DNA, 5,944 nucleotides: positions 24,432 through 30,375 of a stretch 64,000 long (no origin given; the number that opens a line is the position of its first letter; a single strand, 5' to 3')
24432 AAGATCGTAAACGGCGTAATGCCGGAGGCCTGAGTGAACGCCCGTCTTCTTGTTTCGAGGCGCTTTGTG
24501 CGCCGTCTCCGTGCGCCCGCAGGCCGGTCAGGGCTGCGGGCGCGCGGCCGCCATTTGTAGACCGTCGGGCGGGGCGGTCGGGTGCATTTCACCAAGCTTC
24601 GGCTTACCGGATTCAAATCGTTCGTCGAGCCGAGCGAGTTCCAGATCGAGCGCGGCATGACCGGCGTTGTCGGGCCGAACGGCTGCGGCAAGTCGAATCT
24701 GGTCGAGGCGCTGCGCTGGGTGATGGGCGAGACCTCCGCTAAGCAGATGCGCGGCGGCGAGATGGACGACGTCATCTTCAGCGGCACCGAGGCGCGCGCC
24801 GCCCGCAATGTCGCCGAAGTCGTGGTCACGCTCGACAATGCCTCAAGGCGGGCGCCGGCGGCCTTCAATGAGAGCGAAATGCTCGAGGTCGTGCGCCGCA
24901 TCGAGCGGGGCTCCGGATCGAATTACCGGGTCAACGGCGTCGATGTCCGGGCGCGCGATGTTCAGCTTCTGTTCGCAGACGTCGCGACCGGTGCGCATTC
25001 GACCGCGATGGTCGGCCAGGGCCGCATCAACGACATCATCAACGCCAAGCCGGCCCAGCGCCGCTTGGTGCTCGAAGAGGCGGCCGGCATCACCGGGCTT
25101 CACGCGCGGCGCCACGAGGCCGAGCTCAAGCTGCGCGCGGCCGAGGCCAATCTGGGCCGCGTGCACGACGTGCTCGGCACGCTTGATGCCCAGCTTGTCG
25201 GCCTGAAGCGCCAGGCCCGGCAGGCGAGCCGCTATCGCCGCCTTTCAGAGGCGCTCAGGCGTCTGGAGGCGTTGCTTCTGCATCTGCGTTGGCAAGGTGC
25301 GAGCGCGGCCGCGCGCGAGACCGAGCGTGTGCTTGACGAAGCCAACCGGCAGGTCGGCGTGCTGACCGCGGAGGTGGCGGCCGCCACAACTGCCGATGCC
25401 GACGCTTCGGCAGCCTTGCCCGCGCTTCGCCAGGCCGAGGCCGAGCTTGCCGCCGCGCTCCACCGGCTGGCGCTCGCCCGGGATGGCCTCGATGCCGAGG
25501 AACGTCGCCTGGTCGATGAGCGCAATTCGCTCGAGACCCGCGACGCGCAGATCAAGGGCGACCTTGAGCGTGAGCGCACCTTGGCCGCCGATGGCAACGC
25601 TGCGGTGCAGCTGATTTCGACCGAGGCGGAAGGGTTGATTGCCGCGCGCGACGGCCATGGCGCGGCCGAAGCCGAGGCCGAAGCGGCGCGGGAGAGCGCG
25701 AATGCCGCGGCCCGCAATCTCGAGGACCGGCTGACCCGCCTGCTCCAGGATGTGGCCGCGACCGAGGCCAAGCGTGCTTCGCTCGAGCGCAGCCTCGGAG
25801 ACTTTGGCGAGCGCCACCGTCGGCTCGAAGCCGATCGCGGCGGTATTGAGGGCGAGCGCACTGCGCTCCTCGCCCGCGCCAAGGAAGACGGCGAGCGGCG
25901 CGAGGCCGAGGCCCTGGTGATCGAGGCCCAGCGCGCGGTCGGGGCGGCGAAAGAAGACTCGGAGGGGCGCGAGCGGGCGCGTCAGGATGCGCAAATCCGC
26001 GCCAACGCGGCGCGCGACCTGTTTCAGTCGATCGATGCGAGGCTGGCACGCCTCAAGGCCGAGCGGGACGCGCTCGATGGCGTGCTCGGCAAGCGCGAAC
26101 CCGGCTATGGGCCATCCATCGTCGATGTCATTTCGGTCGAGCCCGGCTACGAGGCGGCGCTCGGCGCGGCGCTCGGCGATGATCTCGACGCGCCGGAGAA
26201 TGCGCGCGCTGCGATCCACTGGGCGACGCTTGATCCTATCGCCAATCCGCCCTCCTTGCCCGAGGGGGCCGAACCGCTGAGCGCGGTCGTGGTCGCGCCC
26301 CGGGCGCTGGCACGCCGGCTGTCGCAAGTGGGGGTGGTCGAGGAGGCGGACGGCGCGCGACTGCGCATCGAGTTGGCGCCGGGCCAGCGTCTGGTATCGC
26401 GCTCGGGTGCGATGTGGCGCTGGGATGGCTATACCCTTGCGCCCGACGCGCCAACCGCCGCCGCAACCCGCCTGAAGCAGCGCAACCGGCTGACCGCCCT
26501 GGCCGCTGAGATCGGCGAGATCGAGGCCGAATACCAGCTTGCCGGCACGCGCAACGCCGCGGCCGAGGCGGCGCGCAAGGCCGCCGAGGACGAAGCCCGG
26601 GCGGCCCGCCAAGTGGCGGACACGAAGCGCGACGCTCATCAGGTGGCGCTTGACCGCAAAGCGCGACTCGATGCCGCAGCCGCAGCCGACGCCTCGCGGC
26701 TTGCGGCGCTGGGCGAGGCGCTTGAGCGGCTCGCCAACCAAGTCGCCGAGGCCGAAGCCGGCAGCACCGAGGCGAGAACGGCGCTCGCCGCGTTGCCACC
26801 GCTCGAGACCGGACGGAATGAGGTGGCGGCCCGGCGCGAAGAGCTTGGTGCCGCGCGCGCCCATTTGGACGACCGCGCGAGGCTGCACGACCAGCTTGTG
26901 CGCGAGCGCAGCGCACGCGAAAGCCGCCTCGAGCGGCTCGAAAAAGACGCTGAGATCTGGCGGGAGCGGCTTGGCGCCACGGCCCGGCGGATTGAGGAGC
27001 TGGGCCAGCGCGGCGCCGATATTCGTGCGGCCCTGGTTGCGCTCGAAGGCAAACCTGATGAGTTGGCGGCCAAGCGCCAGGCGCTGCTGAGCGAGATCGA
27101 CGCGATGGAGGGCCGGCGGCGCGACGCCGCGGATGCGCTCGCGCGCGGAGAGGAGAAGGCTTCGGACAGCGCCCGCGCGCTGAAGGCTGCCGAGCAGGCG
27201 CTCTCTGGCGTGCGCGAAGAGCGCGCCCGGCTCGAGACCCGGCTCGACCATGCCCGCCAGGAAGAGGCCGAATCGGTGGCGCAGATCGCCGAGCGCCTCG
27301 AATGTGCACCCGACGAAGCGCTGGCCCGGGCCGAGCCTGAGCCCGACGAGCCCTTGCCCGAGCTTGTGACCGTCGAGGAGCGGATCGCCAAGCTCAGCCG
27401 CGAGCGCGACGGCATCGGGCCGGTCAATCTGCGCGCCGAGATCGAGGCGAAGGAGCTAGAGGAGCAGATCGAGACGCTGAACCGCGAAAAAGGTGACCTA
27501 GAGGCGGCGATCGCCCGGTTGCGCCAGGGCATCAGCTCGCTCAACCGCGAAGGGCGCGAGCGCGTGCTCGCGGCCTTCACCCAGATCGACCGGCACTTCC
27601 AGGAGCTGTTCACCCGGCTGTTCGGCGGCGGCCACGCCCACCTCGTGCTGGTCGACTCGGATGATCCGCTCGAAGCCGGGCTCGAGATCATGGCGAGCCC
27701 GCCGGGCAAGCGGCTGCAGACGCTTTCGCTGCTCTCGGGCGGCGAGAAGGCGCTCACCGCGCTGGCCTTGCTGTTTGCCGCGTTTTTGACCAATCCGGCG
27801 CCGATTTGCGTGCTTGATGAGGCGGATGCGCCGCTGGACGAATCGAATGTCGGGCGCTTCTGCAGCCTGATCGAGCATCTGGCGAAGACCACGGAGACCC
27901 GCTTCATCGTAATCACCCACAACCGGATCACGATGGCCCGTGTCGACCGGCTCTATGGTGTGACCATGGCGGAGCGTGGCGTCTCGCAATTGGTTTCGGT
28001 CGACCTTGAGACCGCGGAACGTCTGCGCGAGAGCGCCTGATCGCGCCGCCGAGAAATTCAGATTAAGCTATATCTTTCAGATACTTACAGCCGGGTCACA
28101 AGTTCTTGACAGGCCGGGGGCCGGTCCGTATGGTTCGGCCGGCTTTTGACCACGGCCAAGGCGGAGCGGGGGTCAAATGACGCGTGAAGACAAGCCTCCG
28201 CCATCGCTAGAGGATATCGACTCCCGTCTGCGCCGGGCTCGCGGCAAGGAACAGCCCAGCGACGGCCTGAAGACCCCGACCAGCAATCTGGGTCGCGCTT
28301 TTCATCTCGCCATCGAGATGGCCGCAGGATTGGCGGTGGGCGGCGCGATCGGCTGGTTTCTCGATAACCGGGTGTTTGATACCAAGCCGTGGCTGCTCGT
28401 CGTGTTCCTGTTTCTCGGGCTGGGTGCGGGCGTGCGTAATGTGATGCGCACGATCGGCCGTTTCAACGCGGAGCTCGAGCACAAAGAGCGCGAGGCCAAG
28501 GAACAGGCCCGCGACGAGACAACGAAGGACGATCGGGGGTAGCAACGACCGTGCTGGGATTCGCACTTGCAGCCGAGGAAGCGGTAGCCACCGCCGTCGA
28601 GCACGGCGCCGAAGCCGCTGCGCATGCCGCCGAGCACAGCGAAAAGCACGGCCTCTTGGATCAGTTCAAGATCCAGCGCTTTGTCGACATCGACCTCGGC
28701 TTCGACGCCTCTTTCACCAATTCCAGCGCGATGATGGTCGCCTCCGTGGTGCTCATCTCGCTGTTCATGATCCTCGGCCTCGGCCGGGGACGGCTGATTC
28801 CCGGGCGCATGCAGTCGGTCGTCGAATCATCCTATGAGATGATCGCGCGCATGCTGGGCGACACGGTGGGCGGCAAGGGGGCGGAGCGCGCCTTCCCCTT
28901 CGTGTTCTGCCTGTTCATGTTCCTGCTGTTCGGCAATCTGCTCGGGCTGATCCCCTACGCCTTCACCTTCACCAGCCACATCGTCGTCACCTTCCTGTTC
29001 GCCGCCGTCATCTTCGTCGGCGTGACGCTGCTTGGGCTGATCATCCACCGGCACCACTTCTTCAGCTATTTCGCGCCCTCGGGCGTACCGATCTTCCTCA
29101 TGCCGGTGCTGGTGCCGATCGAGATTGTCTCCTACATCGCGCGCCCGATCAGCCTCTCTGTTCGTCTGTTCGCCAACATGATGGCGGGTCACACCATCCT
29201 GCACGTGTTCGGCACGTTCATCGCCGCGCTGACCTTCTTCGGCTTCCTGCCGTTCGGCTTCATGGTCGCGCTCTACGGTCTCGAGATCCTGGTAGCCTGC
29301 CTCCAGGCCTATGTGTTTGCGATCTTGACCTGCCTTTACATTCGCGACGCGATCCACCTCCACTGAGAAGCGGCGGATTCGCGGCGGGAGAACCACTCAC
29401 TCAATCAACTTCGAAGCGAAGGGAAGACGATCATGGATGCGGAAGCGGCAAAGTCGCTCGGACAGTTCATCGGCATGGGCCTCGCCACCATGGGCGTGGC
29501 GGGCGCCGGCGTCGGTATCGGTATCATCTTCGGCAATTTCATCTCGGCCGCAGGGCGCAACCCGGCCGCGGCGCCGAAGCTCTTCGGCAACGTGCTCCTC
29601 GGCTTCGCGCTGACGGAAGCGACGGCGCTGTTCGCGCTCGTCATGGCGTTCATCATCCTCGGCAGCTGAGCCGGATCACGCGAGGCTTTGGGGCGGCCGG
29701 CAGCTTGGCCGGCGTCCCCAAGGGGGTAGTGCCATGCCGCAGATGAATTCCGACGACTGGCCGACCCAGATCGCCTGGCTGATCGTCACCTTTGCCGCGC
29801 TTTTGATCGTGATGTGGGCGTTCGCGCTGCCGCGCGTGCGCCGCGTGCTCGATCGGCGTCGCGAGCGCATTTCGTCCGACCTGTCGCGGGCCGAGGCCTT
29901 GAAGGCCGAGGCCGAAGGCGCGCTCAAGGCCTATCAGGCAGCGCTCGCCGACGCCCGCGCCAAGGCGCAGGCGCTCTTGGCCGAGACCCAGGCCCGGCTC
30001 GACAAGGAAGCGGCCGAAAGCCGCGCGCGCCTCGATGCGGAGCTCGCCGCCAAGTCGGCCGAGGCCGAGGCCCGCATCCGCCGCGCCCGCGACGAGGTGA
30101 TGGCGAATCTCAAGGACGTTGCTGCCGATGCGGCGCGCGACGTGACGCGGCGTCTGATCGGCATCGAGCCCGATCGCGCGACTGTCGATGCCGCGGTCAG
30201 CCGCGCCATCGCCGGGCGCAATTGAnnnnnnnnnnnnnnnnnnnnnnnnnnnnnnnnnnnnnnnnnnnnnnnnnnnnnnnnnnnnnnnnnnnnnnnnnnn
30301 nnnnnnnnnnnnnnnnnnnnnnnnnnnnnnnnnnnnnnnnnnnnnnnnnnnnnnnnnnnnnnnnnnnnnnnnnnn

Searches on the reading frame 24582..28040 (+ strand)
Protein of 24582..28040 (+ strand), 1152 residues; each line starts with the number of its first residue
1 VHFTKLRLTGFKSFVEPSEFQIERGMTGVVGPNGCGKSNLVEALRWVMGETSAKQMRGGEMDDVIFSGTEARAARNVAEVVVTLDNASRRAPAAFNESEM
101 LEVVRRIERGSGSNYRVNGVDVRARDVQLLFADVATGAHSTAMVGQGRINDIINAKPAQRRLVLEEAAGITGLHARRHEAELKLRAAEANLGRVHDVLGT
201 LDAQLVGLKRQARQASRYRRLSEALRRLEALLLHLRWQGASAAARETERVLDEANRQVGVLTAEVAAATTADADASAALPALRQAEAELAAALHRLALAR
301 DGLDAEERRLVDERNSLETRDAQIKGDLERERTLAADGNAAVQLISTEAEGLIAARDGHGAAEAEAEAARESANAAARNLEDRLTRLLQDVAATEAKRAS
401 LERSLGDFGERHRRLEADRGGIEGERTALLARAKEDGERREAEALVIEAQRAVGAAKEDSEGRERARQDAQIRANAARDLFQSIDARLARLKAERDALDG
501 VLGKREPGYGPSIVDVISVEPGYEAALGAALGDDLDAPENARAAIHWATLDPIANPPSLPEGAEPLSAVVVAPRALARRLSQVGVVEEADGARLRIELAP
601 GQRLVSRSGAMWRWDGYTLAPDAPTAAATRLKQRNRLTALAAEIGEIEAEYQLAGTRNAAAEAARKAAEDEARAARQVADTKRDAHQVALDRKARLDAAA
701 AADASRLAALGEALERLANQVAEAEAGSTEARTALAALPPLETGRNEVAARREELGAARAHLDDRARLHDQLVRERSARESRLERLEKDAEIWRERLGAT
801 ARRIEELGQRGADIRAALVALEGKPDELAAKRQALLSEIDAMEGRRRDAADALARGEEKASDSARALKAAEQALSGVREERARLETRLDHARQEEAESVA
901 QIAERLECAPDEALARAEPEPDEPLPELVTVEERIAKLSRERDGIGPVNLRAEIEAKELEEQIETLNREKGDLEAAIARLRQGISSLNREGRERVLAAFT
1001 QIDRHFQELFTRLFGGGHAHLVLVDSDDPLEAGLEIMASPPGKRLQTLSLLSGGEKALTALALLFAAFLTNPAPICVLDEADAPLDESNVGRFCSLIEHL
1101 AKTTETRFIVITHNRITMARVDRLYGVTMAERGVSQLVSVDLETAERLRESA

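Call 46: search_protein_families(library=ncbifam, proteins=[window:24582-28040:+], max_evalue=1e-10)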
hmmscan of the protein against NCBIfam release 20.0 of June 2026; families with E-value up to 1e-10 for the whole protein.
window:24582-28040:+ (1152 aa): 7 families
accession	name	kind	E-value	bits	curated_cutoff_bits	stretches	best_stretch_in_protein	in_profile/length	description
TIGR02168.1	SMC_prok_B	equivalog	3.3e-250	833.3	567.35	1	3-1142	2-1181/1181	chromosome segregation protein SMC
TIGR02169.1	SMC_prok_A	equivalog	1.1e-113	381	729.4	2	626-1142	666-1165/1165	chromosome segregation protein SMC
NF045487.1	ASRP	equivalog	1.1e-19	70.5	300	1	634-1112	127-589/593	archaea-specific SMC-related protein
NF002572.0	PRK02224.1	equivalog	4.8e-16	58.2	1087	0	1-465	1-469/888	DNA double-strand break repair ATPase Rad50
NF041035.1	Rad50_Halo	equivalog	1.7e-13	49.9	1000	0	1-445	1-448/883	DNA double-strand break repair ATPase Rad50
NF045780.1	TrlF_fam_ATP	equivalog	3e-11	42.8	350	0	14-467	299-785/944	TrlF family AAA-like ATPase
NF002244.0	PRK01156.1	equivalog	7.9e-11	40.8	847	0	3-49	3-49/895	DNA double-strand break repair ATPase Rad50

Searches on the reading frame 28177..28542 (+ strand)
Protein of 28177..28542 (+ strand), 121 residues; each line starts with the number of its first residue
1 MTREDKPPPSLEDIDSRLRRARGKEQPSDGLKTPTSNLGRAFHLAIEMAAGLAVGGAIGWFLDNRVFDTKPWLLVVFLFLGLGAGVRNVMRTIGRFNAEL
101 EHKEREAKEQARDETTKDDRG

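Call 87: search_protein_families(library=pfam, proteins=[window:28177-28542:+], max_evalue=0.001)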
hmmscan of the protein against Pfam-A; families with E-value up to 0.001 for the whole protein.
window:28177-28542:+ (121 aa): 1 family
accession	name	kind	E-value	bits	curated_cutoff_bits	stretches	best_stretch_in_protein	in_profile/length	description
PF09527.15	ATPase_gene1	-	7.8e-17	61.5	26.6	1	38-91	1-53/54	Putative F0F1-ATPase subunit Ca2+/Mg2+ transporter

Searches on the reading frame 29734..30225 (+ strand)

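Call 87: search_protein_families(library=pfam, proteins=[window:29734-30225:+], max_evalue=0.001)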
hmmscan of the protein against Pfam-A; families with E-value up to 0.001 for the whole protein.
window:29734-30225:+ (163 aa): 2 families
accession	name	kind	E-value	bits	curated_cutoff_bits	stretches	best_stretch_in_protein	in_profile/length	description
PF00430.23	ATP-synt_B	-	5.4e-22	78.7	28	1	13-142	2-131/132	ATP synthase B/B' CF(0)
PF02326.20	YMF19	-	1.7e-05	26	22.6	1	2-76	1-73/84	Plant ATP synthase F0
